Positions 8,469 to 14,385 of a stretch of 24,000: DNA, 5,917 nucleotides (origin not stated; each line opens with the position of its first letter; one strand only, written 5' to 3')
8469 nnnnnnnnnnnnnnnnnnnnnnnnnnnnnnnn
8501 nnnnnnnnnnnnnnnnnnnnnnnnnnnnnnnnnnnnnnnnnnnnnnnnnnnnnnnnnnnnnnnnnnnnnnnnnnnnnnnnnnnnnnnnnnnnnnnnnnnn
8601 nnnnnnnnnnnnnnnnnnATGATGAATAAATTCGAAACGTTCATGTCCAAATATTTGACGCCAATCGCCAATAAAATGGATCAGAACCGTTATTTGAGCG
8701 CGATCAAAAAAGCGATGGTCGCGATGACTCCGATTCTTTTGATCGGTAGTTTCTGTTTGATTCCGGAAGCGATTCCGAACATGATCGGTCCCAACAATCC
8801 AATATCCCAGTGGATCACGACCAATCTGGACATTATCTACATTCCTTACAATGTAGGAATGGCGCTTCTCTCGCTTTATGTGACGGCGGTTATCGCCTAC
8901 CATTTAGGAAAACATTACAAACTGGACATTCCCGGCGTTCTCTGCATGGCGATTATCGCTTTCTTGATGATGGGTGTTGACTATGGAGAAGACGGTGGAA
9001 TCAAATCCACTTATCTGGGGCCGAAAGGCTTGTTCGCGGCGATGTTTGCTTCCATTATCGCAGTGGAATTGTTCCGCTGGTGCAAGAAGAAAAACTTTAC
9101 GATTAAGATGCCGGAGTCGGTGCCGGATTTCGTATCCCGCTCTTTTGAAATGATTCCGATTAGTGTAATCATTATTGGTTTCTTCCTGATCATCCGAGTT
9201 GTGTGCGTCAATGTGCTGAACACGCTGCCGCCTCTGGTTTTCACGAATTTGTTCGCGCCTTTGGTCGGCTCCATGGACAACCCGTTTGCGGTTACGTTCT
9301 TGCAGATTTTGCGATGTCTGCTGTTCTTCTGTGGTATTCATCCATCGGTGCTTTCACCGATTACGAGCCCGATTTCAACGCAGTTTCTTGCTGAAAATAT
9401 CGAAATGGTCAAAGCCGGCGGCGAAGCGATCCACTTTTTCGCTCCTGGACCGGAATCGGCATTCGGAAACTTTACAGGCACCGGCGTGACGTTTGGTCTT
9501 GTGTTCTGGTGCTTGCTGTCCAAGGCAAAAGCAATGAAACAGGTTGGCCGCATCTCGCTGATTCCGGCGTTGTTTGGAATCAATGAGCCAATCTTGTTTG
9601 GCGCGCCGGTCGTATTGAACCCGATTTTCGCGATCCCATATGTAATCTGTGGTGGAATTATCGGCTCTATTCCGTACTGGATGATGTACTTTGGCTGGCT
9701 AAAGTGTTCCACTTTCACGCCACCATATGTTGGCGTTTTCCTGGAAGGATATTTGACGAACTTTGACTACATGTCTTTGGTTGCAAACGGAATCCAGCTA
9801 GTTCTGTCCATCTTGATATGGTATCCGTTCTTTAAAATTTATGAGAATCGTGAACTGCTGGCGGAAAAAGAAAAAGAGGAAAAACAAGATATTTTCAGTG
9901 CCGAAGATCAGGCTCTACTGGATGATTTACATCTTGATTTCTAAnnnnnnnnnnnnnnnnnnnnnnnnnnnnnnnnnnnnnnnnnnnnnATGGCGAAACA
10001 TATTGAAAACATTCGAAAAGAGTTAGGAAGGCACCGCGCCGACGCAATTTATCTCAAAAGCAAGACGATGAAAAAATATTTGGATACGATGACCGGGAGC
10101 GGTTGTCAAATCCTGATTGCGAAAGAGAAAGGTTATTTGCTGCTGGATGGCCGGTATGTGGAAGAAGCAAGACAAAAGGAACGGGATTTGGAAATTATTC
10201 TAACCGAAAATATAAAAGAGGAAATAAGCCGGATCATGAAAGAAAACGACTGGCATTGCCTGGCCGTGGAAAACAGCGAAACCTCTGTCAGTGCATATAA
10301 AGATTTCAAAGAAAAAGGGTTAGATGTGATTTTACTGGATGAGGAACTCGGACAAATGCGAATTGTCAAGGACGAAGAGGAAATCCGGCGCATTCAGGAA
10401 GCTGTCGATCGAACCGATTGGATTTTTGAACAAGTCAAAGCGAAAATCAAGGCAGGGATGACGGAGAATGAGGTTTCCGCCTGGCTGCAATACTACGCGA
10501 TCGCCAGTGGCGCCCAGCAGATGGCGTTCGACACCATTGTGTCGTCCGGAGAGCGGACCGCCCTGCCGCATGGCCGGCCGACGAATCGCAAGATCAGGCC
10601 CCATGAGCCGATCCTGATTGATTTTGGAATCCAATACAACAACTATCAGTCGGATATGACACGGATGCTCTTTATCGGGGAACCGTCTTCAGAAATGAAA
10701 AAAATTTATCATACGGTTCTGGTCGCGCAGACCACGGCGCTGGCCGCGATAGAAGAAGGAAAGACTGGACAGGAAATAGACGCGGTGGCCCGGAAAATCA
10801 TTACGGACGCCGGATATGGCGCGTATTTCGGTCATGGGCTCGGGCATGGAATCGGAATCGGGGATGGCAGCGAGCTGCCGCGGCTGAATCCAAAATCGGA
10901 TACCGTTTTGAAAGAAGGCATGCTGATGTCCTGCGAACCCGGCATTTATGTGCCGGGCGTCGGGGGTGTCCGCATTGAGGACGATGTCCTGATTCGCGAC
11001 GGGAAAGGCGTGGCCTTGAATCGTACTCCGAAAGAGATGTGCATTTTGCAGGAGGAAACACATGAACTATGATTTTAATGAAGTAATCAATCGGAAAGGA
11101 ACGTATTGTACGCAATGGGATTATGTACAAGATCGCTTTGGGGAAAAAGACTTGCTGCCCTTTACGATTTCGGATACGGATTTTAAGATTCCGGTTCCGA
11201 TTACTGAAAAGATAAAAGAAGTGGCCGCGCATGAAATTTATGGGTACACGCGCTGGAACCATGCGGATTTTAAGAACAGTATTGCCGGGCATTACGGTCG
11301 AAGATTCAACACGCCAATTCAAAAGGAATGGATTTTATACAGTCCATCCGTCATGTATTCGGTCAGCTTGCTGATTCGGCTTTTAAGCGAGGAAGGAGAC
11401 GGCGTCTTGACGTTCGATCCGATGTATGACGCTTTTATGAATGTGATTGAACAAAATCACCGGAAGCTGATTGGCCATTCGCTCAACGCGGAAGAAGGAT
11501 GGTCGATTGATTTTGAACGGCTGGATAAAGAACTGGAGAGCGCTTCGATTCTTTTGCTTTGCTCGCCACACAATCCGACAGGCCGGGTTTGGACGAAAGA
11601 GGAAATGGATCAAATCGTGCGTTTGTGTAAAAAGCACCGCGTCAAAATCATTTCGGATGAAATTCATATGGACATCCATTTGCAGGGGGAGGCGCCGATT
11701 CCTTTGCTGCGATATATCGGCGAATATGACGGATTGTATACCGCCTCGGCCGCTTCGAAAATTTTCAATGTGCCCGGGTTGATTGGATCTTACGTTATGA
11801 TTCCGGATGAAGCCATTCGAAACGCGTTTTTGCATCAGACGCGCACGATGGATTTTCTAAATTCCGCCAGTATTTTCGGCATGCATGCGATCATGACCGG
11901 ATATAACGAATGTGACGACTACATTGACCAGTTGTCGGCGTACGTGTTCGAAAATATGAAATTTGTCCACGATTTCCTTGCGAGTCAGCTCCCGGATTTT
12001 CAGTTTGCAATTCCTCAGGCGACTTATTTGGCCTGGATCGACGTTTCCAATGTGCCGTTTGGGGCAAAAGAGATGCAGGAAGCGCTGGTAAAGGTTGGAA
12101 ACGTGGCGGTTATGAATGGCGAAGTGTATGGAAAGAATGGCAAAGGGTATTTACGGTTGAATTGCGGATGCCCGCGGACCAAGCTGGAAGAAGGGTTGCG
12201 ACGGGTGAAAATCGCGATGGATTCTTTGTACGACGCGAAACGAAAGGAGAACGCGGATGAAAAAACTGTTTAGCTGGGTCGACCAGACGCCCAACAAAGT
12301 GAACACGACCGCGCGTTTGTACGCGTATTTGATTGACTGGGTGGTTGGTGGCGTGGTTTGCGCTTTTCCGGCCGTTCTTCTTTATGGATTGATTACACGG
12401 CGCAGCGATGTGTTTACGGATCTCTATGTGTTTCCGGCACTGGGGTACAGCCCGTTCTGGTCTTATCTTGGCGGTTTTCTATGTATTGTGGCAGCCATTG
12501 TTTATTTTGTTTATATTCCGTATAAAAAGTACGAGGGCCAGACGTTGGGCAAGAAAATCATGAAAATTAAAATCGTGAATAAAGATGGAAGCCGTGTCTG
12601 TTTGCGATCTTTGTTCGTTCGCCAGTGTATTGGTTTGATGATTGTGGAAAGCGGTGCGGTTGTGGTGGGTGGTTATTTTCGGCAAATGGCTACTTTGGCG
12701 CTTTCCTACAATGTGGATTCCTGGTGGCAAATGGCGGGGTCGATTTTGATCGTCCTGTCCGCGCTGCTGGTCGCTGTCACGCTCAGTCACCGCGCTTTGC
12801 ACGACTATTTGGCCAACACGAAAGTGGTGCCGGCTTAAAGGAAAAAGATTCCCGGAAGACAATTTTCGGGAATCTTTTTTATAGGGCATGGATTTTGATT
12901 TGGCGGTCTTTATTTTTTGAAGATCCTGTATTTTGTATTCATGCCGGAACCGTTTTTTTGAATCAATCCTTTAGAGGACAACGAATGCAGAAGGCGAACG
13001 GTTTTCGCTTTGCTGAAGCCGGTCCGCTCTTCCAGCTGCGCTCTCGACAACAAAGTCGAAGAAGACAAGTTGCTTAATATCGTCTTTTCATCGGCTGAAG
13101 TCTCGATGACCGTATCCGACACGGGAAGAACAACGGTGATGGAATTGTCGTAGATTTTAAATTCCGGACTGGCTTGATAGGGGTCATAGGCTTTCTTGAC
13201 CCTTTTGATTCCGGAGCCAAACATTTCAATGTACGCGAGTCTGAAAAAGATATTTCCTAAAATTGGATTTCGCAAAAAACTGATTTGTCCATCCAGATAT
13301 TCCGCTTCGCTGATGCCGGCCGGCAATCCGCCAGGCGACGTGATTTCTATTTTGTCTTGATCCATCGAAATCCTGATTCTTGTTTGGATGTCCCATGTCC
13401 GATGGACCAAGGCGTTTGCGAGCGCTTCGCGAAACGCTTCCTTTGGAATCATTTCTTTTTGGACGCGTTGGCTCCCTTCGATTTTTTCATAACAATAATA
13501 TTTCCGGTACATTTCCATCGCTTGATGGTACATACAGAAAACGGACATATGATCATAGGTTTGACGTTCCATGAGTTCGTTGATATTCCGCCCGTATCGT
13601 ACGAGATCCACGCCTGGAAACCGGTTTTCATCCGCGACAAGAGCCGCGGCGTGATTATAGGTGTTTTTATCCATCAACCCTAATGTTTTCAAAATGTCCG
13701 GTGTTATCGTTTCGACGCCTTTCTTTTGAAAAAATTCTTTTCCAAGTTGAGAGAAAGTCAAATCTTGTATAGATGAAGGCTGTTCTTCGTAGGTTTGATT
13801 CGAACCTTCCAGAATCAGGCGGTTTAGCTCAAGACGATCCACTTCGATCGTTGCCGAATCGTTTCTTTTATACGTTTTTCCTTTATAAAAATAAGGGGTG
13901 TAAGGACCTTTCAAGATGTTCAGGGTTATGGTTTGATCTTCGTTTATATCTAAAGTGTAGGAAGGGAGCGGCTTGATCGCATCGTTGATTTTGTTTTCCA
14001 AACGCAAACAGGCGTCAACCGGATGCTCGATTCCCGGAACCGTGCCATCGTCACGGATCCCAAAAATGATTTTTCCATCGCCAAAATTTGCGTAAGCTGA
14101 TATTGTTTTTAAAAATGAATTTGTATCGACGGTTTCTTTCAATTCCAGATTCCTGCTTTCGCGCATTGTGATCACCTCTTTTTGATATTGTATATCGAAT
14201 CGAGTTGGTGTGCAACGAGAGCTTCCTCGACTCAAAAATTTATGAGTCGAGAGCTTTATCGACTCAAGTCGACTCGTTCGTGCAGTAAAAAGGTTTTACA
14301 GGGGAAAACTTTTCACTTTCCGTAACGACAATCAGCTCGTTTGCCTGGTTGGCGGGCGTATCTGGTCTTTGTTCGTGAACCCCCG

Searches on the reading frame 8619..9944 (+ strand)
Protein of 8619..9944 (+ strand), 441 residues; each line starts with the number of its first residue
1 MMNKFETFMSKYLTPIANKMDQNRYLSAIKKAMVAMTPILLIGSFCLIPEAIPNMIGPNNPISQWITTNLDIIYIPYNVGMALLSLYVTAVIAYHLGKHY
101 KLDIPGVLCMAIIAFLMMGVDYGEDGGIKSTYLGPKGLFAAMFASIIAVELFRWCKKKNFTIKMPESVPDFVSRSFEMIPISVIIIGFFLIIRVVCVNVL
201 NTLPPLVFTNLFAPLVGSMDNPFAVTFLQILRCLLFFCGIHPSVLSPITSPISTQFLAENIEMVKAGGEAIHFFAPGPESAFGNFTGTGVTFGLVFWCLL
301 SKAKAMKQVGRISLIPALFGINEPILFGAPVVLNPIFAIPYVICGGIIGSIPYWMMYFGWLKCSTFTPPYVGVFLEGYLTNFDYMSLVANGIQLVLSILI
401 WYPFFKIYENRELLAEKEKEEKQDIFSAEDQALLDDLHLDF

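Call 38: search_protein_families(library=pfam, proteins=[window:8619-9944:+], max_evalue=0.00001)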
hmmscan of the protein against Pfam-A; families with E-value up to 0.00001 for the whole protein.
window:8619-9944:+ (441 aa): 1 family
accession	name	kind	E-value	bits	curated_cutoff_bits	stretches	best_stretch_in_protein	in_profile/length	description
PF02378.23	PTS_EIIC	-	6.9e-42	144.1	30.7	1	31-345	2-319/319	Phosphotransferase system, EIIC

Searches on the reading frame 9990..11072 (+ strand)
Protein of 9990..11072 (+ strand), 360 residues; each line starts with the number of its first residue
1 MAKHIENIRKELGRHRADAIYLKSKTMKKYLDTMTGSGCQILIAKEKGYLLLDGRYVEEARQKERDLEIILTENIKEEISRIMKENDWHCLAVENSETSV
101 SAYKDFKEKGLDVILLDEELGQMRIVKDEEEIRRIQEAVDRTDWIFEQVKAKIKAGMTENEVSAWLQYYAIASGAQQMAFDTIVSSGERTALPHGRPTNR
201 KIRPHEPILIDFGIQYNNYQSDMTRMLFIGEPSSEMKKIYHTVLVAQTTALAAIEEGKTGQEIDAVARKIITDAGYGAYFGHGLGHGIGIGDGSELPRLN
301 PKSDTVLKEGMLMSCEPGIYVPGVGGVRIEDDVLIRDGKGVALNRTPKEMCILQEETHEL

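Call 38: search_protein_families(library=pfam, proteins=[window:9990-11072:+], max_evalue=0.00001)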
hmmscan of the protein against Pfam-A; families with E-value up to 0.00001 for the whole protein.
window:9990-11072:+ (360 aa): 2 families
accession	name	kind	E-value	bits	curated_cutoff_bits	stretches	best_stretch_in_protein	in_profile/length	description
PF00557.29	Peptidase_M24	-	2.3e-66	224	23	1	134-336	2-207/208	Metallopeptidase family M24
PF01321.24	Creatinase_N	-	5.4e-10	40.3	22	1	5-126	2-128/128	Creatinase/Prolidase N-terminal domain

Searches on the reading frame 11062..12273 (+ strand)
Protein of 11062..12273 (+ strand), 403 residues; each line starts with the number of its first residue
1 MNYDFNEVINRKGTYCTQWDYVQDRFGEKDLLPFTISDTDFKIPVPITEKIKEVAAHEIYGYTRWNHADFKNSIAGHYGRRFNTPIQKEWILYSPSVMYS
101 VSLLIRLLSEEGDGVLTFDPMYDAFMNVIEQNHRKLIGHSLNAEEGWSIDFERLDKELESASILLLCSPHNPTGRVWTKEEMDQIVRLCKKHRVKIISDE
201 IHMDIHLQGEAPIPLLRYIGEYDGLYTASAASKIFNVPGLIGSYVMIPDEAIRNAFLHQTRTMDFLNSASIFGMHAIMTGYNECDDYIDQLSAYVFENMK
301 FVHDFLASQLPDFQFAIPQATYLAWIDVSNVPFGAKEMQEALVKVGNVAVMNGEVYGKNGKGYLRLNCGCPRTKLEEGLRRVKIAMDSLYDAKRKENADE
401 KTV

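Call 38: search_protein_families(library=pfam, proteins=[window:11062-12273:+], max_evalue=0.00001)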
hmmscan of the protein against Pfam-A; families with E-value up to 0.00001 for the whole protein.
window:11062-12273:+ (403 aa): 1 family
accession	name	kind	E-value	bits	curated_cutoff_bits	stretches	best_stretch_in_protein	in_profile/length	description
PF00155.27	Aminotran_1_2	-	1.2e-46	160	19.7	1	31-381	3-360/361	Aminotransferase class I and II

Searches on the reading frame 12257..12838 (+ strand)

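Call 38: search_protein_families(library=pfam, proteins=[window:12257-12838:+], max_evalue=0.00001)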
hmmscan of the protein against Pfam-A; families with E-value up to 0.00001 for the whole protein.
window:12257-12838:+ (193 aa): 1 family
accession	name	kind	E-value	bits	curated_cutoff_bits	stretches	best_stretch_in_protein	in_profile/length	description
PF06271.18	RDD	-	5.9e-20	72.4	24.1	1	17-187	4-137/137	RDD family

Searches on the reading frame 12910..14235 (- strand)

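Call 38: search_protein_families(library=pfam, proteins=[window:12910-14235:-], max_evalue=0.00001)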
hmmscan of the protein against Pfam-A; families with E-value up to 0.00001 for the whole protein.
window:12910-14235:- (441 aa): 2 families
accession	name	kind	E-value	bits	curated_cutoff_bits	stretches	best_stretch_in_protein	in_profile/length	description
PF13749.12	HATPase_c_4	-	2e-17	63.4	26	1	285-370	2-89/89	Putative ATP-dependent DNA helicase recG C-terminal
PF04326.19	SLFN_AlbA_2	-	3.4e-15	57.1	25.3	1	26-130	1-115/118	Schlafen, AlbA_2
